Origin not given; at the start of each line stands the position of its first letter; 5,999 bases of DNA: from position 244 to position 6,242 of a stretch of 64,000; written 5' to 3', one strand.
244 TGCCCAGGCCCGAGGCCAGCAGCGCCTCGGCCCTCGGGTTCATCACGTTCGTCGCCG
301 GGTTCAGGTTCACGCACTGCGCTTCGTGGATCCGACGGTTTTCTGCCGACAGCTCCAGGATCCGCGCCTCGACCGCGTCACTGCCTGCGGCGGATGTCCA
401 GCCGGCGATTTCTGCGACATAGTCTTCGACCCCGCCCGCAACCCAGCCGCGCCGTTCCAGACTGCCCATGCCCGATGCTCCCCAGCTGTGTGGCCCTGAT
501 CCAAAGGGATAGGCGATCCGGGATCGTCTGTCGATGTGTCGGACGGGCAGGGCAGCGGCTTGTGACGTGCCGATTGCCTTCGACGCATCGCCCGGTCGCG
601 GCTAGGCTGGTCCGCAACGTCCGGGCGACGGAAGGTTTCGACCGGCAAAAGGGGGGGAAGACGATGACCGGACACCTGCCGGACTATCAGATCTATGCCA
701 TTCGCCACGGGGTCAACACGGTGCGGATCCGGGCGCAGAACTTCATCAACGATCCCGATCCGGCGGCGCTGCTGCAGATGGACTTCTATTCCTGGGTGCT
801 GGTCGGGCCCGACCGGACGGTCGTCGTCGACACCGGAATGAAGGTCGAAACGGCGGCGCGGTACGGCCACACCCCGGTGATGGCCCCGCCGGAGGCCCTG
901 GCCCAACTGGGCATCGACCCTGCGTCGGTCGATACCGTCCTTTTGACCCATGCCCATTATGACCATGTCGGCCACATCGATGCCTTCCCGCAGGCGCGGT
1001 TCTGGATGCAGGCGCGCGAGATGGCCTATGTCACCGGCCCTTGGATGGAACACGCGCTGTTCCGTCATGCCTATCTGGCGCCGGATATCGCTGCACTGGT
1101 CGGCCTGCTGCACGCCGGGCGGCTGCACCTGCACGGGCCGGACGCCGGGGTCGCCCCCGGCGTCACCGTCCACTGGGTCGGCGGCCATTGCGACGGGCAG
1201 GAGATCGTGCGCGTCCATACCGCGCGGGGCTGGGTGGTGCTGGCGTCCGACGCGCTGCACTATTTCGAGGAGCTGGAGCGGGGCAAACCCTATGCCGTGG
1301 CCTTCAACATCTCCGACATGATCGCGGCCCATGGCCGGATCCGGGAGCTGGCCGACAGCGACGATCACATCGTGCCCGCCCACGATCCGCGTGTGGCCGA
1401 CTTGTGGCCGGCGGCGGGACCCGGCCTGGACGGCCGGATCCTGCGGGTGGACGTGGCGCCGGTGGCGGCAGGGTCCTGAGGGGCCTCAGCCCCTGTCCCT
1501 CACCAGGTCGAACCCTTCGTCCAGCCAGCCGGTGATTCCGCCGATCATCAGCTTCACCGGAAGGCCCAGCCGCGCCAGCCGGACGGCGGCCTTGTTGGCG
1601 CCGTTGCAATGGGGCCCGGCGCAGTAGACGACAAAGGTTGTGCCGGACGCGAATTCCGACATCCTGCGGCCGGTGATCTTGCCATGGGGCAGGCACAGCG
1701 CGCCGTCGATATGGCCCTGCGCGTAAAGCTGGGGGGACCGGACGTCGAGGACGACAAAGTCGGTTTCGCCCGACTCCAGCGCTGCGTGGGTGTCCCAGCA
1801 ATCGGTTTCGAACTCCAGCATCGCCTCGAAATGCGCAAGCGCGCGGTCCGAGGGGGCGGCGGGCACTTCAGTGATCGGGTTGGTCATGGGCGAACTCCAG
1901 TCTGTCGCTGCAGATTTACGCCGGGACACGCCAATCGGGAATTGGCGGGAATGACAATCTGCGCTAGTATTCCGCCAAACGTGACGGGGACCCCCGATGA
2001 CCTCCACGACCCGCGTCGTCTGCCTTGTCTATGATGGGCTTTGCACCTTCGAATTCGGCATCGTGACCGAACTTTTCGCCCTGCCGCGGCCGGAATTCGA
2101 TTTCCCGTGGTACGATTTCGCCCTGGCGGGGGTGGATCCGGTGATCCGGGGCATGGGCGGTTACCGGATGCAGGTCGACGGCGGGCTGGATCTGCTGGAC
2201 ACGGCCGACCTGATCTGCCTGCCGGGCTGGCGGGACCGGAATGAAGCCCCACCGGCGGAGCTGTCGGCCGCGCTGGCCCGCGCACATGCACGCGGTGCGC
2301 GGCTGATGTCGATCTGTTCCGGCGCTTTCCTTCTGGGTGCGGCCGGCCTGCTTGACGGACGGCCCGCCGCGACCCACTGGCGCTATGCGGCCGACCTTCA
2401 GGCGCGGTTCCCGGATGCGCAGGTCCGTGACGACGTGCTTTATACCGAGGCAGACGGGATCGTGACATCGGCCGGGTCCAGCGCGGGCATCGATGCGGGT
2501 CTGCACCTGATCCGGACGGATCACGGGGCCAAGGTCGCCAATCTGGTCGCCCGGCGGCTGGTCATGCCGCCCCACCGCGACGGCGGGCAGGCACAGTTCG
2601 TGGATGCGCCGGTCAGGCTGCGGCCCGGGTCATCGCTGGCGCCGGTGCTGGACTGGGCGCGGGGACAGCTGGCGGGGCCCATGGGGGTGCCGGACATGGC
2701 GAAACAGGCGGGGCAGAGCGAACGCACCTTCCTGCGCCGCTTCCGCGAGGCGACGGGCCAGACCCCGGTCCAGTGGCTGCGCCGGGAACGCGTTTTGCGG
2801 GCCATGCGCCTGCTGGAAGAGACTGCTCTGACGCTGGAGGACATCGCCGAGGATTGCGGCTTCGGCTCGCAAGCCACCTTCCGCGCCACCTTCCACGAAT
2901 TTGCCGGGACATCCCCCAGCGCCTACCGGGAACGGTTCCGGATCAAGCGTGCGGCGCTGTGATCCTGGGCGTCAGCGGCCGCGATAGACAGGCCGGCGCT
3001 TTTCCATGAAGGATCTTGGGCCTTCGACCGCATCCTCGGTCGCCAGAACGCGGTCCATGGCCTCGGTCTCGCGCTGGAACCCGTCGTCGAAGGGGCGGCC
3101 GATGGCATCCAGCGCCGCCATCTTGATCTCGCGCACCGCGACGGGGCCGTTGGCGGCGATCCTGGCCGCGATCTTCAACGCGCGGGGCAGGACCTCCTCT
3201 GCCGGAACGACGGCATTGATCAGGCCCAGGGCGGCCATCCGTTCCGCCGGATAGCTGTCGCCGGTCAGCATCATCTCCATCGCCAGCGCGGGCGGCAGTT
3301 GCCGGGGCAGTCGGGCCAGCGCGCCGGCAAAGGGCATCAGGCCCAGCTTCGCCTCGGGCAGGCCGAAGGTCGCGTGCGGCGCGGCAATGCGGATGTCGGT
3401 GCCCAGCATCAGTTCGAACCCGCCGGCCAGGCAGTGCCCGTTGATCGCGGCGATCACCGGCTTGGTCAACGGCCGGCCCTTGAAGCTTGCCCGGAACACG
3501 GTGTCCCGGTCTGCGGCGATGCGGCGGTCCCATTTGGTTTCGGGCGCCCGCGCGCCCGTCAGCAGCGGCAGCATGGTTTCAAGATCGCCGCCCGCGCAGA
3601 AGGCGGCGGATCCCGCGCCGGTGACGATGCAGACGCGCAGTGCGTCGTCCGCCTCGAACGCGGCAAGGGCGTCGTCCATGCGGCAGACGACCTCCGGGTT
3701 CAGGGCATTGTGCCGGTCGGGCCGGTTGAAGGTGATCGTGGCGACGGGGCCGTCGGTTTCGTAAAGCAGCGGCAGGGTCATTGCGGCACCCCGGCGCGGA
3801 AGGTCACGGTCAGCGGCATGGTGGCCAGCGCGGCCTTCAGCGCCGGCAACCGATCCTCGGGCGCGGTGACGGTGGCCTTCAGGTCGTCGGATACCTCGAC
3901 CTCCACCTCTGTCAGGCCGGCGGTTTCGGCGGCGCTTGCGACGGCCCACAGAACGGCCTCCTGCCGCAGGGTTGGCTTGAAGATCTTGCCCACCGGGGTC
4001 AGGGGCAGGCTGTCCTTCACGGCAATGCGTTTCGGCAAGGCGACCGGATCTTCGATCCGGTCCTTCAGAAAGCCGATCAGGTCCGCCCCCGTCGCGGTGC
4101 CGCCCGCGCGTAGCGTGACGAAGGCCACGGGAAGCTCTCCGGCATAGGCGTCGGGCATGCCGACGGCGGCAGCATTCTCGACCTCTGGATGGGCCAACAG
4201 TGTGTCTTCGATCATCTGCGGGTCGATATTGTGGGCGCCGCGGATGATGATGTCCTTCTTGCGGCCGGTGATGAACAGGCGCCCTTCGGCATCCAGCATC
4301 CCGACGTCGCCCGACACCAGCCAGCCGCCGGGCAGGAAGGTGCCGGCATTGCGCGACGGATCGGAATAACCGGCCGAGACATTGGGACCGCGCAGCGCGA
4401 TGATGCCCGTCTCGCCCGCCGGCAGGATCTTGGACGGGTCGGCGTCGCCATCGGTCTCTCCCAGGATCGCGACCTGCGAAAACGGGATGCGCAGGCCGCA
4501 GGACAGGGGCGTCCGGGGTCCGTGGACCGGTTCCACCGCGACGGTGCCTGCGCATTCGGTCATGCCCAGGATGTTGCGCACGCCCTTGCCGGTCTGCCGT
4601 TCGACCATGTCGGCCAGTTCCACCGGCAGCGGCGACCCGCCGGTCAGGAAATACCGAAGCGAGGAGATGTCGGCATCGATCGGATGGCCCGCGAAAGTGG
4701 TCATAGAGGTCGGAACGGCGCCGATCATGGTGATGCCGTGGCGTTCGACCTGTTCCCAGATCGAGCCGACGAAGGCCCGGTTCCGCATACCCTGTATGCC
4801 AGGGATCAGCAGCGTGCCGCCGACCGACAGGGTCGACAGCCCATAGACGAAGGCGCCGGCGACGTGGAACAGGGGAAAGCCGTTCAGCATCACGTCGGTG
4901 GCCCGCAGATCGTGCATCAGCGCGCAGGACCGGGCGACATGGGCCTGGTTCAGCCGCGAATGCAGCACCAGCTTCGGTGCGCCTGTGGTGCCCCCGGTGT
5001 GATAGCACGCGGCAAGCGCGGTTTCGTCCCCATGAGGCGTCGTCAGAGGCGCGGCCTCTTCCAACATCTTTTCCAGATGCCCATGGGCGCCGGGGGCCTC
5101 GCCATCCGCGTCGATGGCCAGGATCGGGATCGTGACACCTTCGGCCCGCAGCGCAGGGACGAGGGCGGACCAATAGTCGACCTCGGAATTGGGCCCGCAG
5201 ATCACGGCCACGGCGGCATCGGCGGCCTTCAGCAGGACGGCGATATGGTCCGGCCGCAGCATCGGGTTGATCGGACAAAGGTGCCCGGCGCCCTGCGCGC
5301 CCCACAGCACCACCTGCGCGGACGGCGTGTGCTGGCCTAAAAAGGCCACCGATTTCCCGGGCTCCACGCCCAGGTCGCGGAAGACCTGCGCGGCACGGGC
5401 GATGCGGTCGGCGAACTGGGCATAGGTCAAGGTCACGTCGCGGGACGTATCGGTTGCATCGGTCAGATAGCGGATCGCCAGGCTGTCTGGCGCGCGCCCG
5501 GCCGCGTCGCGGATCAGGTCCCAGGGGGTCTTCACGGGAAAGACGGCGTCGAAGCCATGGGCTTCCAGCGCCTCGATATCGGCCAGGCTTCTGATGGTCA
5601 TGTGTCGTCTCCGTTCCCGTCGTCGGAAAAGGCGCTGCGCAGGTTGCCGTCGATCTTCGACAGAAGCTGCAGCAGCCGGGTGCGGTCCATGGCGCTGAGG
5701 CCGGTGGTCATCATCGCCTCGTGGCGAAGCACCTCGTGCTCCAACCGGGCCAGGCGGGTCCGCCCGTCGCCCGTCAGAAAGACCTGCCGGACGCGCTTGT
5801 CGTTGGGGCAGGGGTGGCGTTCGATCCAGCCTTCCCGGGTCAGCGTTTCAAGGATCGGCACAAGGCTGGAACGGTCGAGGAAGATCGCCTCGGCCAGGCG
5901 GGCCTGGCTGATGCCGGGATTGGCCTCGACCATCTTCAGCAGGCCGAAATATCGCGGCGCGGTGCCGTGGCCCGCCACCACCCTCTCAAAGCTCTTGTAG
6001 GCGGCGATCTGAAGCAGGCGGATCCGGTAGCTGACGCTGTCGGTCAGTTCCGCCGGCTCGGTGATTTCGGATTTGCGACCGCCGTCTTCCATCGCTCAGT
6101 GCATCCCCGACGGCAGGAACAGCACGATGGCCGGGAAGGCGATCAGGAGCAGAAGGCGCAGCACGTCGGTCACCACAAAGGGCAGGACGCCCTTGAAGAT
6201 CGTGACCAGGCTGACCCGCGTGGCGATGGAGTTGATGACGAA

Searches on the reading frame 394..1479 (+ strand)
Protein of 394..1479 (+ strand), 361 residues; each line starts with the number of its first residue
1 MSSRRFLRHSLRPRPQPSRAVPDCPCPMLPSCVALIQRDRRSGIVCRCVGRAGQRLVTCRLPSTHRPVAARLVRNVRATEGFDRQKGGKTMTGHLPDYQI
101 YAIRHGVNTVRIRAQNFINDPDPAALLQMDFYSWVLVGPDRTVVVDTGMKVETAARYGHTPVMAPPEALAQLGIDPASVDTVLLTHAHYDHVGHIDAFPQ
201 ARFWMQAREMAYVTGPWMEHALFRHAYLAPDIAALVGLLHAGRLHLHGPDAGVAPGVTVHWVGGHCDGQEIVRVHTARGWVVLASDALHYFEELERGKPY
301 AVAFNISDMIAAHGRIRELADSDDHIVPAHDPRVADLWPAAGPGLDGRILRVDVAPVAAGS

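Call 69: search_protein_families(library=pfam, proteins=[window:394-1479:+], max_evalue=0.00001)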
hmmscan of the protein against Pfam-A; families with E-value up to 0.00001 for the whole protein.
window:394-1479:+ (361 aa): 2 families
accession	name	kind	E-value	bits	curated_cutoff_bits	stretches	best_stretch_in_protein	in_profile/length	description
PF00753.33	Lactamase_B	-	8e-15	55.7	22.7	1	133-301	8-164/196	Metallo-beta-lactamase superfamily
PF12706.13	Lactamase_B_2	-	5.6e-06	26.5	27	0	141-207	1-55/200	Beta-lactamase superfamily domain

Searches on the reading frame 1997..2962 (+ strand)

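Call 69: search_protein_families(library=pfam, proteins=[window:1997-2962:+], max_evalue=0.00001)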
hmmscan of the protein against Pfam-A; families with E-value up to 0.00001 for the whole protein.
window:1997-2962:+ (321 aa): 3 families
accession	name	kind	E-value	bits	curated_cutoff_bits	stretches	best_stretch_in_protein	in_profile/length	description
PF12833.13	HTH_18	-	7.2e-25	87.5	33.6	1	234-313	1-80/80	Helix-turn-helix domain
PF00165.29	HTH_AraC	-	1e-15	57.8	26.6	1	276-311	7-41/42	Bacterial regulatory helix-turn-helix proteins, AraC family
PF01965.30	DJ-1_PfpI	-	7.6e-12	45.8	26.6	1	45-172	34-163/165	DJ-1/PfpI family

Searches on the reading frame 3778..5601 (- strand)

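Call 69: search_protein_families(library=pfam, proteins=[window:3778-5601:-], max_evalue=0.00001)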
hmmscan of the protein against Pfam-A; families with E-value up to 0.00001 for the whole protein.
window:3778-5601:- (607 aa): 2 families
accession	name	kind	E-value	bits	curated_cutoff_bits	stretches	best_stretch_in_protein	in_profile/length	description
PF00501.34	AMP-binding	-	1.1e-59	202.6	29.9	1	31-412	2-383/384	AMP-binding enzyme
PF13193.12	AMP-binding_C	-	1.9e-16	61.2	24.5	1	464-539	2-76/76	AMP-binding enzyme C-terminal domain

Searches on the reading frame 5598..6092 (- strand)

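Call 69: search_protein_families(library=pfam, proteins=[window:5598-6092:-], max_evalue=0.00001)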
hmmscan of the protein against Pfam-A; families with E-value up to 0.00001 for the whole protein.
window:5598-6092:- (164 aa): 2 families
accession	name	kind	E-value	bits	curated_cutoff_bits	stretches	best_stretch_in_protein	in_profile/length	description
PF01047.28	MarR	-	9.7e-11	41.8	24.6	1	50-101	7-58/59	MarR family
PF12802.13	MarR_2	-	7.8e-10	39.2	27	1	43-100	2-60/61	MarR family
